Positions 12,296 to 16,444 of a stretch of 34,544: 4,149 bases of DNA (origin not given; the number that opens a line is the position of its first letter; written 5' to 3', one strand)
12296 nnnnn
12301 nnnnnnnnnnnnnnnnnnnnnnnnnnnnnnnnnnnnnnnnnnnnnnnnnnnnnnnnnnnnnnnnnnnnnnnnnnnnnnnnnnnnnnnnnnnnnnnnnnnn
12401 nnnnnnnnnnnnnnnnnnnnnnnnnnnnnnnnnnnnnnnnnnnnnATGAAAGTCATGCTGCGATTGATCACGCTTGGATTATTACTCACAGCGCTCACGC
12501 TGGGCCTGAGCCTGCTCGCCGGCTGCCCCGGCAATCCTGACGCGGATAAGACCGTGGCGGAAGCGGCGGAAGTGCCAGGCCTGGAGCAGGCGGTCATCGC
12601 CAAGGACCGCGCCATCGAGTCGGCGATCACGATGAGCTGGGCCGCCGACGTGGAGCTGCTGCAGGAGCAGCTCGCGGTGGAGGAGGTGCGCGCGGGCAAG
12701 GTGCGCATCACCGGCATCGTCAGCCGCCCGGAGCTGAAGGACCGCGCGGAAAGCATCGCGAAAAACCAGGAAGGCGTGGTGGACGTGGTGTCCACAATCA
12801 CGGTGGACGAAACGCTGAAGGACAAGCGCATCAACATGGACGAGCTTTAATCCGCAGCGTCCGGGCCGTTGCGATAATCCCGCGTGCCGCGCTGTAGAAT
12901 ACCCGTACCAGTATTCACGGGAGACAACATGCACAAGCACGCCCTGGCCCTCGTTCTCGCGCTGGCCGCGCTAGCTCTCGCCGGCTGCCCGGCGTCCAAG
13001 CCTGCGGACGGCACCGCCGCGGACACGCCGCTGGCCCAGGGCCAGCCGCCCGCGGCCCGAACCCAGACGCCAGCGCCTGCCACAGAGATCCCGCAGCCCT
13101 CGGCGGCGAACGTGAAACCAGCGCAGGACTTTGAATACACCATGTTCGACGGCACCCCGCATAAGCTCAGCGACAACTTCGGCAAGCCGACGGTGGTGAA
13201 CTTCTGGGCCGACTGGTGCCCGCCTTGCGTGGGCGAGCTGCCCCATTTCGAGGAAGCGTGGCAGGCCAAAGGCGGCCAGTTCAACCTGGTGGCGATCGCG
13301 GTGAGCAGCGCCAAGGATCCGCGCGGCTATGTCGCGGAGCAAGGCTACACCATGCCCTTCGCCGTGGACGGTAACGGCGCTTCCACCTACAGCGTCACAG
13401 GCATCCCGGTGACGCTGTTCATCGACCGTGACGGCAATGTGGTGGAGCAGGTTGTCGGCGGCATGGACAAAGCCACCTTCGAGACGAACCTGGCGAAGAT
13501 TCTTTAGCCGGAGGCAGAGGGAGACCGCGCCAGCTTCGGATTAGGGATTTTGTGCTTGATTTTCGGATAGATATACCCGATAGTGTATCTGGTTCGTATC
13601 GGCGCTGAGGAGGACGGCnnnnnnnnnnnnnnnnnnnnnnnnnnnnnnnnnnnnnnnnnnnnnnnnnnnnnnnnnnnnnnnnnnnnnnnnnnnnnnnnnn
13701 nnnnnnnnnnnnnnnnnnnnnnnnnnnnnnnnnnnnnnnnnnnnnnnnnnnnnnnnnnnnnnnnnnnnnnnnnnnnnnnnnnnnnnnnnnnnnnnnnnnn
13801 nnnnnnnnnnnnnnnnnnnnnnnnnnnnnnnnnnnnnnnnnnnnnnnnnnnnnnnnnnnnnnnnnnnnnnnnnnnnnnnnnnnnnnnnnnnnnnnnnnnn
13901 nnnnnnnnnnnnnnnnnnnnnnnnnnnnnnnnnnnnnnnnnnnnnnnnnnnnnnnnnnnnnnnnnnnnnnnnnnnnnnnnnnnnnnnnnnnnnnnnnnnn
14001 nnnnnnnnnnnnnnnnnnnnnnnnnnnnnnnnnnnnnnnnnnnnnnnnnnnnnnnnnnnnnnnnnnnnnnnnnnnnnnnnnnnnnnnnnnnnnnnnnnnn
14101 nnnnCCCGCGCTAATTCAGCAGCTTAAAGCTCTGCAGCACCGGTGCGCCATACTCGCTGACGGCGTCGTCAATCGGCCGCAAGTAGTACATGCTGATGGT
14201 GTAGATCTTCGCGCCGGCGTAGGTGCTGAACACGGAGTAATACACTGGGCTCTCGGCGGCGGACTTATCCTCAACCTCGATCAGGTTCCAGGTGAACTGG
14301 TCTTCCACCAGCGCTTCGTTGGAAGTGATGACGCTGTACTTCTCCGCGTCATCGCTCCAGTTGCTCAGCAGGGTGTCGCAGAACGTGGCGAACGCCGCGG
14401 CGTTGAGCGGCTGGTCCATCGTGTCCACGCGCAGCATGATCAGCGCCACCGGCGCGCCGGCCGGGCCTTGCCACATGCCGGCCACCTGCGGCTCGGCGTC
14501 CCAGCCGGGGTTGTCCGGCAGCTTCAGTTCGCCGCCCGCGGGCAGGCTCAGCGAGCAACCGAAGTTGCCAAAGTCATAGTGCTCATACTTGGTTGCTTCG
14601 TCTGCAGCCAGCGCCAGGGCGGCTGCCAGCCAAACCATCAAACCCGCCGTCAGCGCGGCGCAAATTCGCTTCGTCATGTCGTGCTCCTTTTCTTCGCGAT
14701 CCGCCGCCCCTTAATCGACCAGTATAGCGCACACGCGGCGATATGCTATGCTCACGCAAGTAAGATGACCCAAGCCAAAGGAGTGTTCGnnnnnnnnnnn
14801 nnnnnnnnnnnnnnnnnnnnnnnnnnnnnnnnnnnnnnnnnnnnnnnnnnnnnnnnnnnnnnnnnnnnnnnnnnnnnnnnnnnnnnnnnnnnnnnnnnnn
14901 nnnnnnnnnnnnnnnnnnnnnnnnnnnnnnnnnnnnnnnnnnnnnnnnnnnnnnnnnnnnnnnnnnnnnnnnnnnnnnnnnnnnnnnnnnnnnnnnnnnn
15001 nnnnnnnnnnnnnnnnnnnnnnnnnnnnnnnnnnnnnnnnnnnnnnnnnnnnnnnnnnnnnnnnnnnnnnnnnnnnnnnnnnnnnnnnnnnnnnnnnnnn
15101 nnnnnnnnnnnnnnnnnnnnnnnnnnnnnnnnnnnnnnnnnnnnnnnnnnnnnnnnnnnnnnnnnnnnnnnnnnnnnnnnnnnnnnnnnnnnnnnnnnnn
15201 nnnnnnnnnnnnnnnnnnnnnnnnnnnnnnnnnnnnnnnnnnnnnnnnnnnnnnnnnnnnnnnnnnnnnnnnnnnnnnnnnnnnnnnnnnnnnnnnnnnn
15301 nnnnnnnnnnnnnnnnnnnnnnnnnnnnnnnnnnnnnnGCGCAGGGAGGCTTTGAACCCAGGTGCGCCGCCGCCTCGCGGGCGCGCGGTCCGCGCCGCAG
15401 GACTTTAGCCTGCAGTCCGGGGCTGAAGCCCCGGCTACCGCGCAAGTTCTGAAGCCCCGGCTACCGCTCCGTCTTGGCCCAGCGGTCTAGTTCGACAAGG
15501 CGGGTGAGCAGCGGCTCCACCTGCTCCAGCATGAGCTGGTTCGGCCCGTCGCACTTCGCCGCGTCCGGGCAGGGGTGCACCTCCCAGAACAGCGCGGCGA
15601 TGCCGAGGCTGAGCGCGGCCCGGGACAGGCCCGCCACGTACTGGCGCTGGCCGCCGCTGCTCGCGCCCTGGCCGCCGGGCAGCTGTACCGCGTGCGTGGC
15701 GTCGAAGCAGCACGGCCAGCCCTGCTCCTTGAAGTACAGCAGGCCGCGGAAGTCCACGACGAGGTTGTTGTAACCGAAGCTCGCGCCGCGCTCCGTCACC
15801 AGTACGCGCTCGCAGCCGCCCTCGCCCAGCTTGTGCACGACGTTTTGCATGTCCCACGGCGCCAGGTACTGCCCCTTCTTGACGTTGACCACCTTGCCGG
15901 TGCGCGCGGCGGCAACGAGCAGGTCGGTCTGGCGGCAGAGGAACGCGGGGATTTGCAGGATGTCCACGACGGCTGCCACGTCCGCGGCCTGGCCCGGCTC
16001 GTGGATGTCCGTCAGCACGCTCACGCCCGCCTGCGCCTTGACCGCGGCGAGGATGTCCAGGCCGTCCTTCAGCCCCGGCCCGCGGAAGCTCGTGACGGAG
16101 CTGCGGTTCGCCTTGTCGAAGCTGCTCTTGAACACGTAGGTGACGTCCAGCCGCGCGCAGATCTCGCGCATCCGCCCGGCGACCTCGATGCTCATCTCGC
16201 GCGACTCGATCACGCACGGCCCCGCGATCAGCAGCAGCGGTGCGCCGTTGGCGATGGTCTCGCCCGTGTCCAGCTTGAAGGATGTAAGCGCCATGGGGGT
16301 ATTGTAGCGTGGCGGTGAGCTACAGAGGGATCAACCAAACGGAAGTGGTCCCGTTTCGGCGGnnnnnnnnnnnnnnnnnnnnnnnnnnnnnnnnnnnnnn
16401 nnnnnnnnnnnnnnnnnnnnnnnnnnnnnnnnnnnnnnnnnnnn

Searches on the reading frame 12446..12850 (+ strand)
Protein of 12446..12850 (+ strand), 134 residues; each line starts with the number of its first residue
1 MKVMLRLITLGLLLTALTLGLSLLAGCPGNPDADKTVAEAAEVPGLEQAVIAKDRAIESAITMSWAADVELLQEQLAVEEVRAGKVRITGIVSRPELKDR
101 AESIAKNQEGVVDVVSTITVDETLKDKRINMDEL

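Call 41: search_protein_families(library=pfam, proteins=[window:12446-12850:+], max_evalue=0.00001)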
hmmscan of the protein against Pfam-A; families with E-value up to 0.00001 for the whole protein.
window:12446-12850:+ (134 aa): 1 family
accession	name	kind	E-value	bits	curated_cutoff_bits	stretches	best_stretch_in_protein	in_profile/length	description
PF04972.22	BON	-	6.8e-08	33.1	27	1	54-121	2-68/69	BON domain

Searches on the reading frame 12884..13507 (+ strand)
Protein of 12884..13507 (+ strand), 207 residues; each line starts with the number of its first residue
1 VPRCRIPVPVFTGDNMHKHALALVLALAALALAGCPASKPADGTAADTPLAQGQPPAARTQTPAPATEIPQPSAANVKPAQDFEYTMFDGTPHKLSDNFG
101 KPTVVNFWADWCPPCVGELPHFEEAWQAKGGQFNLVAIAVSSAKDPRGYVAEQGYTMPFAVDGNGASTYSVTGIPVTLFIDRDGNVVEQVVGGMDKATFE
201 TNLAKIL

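Call 41: search_protein_families(library=pfam, proteins=[window:12884-13507:+], max_evalue=0.00001)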
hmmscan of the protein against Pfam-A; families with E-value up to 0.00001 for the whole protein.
window:12884-13507:+ (207 aa): 4 families
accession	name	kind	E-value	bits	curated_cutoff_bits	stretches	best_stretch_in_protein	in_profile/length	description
PF08534.16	Redoxin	-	1.8e-17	64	26.6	1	79-199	5-140/148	Redoxin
PF00578.27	AhpC-TSA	-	1.1e-16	61.3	26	1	78-188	3-123/124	AhpC/TSA family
PF00085.26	Thioredoxin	-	1.2e-09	38.5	23.5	1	101-145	19-63/103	Thioredoxin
PF13098.12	Thioredoxin_2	-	3.8e-07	30.8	27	1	100-201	5-102/104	Thioredoxin-like domain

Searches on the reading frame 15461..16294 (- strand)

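Call 42: search_protein_families(library=pfam, proteins=[window:15461-16294:-], max_evalue=0.00001)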
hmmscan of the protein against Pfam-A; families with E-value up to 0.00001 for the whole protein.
window:15461-16294:- (277 aa): 1 family
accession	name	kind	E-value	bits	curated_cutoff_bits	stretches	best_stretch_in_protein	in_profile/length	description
PF00793.26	DAHP_synth_1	-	9.8e-67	225.1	25.5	1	11-270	9-265/270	DAHP synthetase I family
